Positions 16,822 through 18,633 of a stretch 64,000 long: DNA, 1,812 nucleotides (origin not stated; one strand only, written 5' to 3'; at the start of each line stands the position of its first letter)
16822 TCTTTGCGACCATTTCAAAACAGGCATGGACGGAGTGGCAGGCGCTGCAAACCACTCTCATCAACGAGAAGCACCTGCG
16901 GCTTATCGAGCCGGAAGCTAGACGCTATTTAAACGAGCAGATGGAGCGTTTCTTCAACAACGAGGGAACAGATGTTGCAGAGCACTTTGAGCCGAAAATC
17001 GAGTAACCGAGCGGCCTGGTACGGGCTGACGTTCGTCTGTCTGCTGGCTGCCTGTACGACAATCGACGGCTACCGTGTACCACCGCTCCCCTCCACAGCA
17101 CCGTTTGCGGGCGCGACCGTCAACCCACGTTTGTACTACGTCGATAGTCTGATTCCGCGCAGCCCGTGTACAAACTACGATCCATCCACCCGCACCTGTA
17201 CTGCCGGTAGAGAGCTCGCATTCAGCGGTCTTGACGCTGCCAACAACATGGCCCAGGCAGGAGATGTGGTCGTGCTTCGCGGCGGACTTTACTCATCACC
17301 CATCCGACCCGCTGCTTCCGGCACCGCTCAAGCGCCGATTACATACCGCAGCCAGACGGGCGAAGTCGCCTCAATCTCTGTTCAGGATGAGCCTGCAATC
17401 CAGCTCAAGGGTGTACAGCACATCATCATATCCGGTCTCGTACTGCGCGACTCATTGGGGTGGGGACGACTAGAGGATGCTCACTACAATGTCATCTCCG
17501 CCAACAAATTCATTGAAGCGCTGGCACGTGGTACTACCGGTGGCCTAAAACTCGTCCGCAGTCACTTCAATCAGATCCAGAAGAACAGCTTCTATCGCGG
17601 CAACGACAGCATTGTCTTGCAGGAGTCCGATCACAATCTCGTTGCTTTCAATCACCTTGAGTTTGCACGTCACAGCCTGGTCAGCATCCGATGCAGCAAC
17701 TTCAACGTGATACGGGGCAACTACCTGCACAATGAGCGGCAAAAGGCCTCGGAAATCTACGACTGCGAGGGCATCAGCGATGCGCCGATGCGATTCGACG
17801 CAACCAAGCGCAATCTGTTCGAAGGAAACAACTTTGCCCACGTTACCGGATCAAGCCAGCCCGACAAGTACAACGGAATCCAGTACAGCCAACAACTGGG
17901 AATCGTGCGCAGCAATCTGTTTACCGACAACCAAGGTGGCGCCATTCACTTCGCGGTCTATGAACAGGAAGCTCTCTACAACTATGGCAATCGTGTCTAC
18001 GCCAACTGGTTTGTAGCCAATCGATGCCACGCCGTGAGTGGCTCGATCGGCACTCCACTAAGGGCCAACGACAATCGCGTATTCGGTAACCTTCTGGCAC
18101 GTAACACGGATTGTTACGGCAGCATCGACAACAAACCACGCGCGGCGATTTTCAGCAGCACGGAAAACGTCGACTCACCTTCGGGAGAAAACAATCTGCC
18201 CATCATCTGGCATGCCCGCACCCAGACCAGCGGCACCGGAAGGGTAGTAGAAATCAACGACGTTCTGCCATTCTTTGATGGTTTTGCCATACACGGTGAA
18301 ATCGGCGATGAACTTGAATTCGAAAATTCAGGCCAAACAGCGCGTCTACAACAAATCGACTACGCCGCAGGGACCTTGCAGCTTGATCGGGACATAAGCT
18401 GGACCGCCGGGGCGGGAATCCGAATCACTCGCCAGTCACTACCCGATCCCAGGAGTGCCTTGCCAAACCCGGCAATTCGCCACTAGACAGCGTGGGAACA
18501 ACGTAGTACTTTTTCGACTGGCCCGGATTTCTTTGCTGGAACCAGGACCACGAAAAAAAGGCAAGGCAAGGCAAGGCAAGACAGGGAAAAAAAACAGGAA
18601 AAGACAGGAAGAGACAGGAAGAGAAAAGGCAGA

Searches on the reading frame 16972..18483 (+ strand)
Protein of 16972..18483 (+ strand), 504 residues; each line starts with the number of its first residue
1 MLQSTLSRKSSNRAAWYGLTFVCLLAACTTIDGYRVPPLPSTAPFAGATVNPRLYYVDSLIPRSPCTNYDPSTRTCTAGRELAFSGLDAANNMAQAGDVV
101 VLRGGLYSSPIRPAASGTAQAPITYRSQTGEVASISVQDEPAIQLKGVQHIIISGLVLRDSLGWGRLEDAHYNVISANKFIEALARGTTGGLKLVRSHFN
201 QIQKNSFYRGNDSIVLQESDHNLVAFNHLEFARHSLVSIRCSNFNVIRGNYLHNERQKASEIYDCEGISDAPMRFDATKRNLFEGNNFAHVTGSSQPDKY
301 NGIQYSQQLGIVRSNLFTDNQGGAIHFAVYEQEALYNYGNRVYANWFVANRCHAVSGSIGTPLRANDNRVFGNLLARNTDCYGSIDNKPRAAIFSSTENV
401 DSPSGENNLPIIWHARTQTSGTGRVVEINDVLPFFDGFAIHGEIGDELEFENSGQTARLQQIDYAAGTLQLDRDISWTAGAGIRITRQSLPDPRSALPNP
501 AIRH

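Call 63: search_protein_families(library=ncbifam, proteins=[window:16972-18483:+], max_evalue=1e-10)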
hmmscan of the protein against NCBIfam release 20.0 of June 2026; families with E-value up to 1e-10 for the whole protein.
window:16972-18483:+ (504 aa): 0 families

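Call 80: search_protein_families(library=pfam, proteins=[window:16972-18483:+], max_evalue=0.001)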
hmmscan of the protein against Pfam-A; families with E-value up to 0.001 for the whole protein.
window:16972-18483:+ (504 aa): 3 families
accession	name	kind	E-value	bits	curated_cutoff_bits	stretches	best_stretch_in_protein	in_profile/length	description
PF13229.12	Beta_helix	-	2e-10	40.9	25.9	2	199-346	9-138/158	Right handed beta helix region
PF05048.19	NosD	-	2.5e-09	37.3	23.6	1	139-354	15-176/212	Periplasmic copper-binding protein (NosD)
PF14592.12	Chondroitinas_B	-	0.00069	19.2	24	0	87-160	7-78/426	Chondroitinase B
